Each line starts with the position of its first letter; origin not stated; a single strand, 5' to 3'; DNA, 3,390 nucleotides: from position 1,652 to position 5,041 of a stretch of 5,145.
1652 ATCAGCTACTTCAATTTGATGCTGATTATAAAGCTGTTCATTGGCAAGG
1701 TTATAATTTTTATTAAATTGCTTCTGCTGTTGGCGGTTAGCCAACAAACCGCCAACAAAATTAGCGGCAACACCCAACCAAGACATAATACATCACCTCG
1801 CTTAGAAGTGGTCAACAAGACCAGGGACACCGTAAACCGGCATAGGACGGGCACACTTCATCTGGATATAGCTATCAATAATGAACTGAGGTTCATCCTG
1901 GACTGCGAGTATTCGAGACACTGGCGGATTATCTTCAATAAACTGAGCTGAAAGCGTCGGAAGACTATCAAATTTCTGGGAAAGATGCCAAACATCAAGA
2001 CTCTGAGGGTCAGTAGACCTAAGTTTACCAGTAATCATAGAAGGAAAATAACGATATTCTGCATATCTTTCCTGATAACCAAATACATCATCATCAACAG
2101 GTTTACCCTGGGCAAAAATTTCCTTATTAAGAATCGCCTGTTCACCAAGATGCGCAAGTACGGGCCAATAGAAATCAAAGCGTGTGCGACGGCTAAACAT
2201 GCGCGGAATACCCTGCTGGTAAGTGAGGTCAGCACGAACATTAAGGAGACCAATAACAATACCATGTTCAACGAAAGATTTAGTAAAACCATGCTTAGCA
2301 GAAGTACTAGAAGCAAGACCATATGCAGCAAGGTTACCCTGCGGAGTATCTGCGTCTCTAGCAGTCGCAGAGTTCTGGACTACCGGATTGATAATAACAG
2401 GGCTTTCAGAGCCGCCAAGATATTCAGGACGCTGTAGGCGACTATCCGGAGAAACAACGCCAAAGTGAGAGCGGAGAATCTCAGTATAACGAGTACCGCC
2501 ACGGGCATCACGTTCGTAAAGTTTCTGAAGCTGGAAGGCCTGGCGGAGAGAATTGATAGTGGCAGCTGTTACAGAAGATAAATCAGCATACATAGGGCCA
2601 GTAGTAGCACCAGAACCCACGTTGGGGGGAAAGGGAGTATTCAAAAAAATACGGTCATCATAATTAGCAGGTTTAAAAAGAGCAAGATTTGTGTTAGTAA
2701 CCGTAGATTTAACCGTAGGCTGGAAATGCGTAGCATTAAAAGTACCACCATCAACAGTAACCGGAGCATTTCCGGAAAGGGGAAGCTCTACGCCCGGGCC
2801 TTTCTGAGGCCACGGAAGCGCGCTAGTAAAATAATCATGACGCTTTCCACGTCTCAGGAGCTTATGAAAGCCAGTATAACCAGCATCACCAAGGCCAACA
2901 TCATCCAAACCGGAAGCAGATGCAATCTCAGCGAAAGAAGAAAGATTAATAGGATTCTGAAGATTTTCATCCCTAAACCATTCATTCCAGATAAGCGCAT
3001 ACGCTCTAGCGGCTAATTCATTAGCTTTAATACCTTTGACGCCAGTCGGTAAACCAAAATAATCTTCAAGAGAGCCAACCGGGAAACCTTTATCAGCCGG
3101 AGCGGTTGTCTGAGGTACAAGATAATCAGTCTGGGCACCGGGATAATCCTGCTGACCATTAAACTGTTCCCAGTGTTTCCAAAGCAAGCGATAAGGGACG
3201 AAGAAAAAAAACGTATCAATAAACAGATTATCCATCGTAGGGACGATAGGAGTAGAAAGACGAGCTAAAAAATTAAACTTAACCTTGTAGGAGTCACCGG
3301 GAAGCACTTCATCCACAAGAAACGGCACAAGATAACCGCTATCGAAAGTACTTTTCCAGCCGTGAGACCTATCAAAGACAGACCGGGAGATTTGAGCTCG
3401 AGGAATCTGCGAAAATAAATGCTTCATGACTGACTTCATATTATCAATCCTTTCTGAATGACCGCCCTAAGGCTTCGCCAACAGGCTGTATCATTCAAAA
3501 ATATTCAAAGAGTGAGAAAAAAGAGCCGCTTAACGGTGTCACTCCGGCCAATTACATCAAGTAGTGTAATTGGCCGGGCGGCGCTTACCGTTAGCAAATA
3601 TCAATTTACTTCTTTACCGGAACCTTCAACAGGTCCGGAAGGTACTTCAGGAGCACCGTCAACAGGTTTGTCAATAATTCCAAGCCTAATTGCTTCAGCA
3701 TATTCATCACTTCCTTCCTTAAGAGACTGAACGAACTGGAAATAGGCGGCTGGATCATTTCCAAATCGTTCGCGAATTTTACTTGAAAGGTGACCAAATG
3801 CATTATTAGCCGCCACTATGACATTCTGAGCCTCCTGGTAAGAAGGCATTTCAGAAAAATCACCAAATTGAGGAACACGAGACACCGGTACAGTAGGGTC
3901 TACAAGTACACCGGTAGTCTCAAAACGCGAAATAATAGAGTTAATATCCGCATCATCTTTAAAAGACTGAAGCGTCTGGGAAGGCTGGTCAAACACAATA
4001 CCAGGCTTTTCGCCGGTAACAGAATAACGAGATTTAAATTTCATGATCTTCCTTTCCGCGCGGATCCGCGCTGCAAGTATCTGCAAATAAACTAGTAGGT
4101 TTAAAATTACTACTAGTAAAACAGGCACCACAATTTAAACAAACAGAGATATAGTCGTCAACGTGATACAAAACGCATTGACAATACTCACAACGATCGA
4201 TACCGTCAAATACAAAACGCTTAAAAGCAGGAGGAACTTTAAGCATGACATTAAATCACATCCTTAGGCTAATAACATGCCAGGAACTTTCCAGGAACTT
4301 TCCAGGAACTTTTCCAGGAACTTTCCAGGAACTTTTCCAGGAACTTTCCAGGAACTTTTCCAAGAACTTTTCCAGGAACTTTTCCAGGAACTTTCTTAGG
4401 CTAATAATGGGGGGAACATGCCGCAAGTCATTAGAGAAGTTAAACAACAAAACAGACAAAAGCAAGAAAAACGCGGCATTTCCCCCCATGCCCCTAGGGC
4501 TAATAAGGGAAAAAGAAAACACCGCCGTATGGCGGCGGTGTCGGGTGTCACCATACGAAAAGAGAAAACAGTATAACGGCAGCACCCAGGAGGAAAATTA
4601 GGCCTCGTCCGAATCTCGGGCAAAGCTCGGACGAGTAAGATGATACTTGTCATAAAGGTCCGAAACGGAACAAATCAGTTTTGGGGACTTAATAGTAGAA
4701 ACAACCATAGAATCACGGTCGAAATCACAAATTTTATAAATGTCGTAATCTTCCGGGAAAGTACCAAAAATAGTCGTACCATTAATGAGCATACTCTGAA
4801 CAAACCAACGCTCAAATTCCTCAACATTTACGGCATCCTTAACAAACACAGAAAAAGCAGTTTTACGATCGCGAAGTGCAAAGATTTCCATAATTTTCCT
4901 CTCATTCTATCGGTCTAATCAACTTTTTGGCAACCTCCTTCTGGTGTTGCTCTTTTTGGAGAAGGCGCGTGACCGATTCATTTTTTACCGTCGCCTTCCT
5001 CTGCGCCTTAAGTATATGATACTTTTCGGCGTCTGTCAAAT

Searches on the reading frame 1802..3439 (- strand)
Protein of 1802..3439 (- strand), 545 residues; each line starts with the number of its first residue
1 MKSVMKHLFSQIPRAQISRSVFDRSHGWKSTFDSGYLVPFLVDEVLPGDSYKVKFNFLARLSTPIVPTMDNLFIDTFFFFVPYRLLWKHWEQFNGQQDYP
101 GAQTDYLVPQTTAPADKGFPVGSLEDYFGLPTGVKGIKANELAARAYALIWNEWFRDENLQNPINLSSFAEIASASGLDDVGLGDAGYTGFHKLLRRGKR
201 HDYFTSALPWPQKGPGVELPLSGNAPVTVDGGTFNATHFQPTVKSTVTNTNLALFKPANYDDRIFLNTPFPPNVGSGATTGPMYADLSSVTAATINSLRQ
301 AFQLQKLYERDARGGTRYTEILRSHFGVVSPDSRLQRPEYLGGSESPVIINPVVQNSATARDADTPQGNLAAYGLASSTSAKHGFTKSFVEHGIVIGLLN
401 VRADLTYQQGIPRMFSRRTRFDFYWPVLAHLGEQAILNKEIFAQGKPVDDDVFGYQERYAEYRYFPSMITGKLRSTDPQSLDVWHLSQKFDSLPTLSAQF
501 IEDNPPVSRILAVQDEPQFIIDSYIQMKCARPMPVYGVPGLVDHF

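Call 32: search_protein_families(library=pfam, proteins=[window:1802-3439:-], max_evalue=0.01)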
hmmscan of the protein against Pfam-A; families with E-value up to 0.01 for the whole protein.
window:1802-3439:- (545 aa): 1 family
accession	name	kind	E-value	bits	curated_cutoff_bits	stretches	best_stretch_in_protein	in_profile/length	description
PF02305.22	Phage_F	-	2.5e-182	607.6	25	1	10-541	1-501/501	Capsid protein (F protein)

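Call 38: find_related_loci(query=A1, collection=viral_contigs, flank=5000)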
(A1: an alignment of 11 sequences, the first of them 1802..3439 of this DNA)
Query A1 (545 aa) in viral_contigs; peptide patterns used: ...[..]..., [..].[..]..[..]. (x = any residue, [..] = any of these).
600 stretches matched a pattern (row limit reached: there are more); 593 encode a relative of the query (tblastn E <= 1e-3); the best 80 are kept; 80 distinct loci.
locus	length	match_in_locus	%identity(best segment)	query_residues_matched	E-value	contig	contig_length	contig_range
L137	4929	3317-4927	82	1-530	0e+0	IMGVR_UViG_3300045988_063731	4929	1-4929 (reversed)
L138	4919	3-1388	71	84-545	0e+0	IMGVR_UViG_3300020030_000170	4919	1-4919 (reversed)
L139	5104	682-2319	60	6-545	0e+0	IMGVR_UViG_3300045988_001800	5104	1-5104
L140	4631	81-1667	61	6-545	0e+0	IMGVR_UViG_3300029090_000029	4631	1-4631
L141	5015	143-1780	59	6-545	0e+0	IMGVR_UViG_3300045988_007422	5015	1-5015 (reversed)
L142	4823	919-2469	61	6-545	0e+0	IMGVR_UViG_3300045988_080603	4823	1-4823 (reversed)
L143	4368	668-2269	59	1-545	0e+0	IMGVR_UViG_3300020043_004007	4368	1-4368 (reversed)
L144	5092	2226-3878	59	1-545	0e+0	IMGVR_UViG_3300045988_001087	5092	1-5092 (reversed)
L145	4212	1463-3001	60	1-545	0e+0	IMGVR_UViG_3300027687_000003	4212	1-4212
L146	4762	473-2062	59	1-545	0e+0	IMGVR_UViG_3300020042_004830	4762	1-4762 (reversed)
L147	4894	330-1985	59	6-545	0e+0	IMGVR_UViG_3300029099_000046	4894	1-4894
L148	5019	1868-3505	59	6-545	0e+0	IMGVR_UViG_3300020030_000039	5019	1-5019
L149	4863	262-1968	57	9-545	0e+0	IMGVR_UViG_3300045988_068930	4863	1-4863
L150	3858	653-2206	58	1-545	0e+0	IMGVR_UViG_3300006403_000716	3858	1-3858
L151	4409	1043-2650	57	1-545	0e+0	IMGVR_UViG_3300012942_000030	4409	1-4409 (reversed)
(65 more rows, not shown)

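Call 60: find_encoding_contigs(protein=window:1802-3439:-, flank=3000, max_places=10)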
Protein window:1802-3439:- (545 aa): 3 contigs read that carry it; 2 places shown.
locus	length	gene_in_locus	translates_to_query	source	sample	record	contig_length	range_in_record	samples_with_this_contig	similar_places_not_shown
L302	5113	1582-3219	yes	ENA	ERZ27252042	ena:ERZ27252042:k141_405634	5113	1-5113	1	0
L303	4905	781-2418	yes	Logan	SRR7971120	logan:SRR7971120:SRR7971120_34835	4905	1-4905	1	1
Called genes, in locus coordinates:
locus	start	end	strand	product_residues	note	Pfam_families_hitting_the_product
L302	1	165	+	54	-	?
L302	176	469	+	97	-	PF20577:Phage_ORF5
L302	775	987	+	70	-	-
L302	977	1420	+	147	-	PF09675:Chlamy_scaf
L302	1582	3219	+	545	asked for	PF02305:Phage_F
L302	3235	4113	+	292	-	-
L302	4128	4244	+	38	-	-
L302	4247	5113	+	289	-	?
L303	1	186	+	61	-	?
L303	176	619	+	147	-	PF09675:Chlamy_scaf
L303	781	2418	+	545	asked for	PF02305:Phage_F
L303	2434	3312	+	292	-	-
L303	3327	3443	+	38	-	-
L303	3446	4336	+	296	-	PF23343:REP_ORF2-G2P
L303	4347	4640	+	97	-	PF20577:Phage_ORF5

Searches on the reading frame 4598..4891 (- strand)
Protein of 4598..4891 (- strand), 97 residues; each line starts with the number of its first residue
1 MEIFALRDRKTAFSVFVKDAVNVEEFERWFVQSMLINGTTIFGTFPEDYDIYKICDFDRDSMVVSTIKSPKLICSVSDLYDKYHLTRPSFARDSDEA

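Call 19: find_encoding_contigs(protein=window:4598-4891:-, flank=3000, max_places=10)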
Protein window:4598-4891:- (97 aa): 3 contigs read that carry it; 2 places shown.
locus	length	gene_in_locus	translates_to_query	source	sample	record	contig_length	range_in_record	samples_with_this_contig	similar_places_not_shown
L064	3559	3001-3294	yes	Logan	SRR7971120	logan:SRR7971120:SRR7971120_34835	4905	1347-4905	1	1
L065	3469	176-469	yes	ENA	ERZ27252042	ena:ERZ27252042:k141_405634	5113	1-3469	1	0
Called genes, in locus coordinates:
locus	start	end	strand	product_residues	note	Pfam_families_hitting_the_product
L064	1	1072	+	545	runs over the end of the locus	PF02305:Phage_F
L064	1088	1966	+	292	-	-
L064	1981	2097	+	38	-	-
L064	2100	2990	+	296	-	PF23343:REP_ORF2-G2P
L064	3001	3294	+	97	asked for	PF20577:Phage_ORF5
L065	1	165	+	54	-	?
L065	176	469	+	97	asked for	PF20577:Phage_ORF5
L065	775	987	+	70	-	-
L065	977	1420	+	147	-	PF09675:Chlamy_scaf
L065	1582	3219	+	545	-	PF02305:Phage_F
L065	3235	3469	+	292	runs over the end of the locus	-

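Call 32: search_protein_families(library=pfam, proteins=[window:4598-4891:-], max_evalue=0.01)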
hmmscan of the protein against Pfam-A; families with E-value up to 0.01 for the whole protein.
window:4598-4891:- (97 aa): 1 family
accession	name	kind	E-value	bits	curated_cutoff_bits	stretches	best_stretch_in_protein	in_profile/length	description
PF20577.3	Phage_ORF5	-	5.3e-13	48.8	27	1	3-77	1-74/75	Phage ORF5 protein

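Call 33: search_protein_families(library=phrogs, proteins=[window:4598-4891:-], max_evalue=0.01)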
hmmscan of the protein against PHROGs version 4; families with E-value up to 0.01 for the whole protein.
window:4598-4891:- (97 aa): 1 family
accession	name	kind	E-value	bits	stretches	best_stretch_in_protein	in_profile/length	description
phrog_1670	-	DNA, RNA and nucleotide metabolism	9.1e-12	45.8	1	1-83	3-84/96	DNA binding protein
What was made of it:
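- No ParM/ParR-type proteins are present; all ORFs are standard gokushovirus genes (calls 19, 32, 33).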
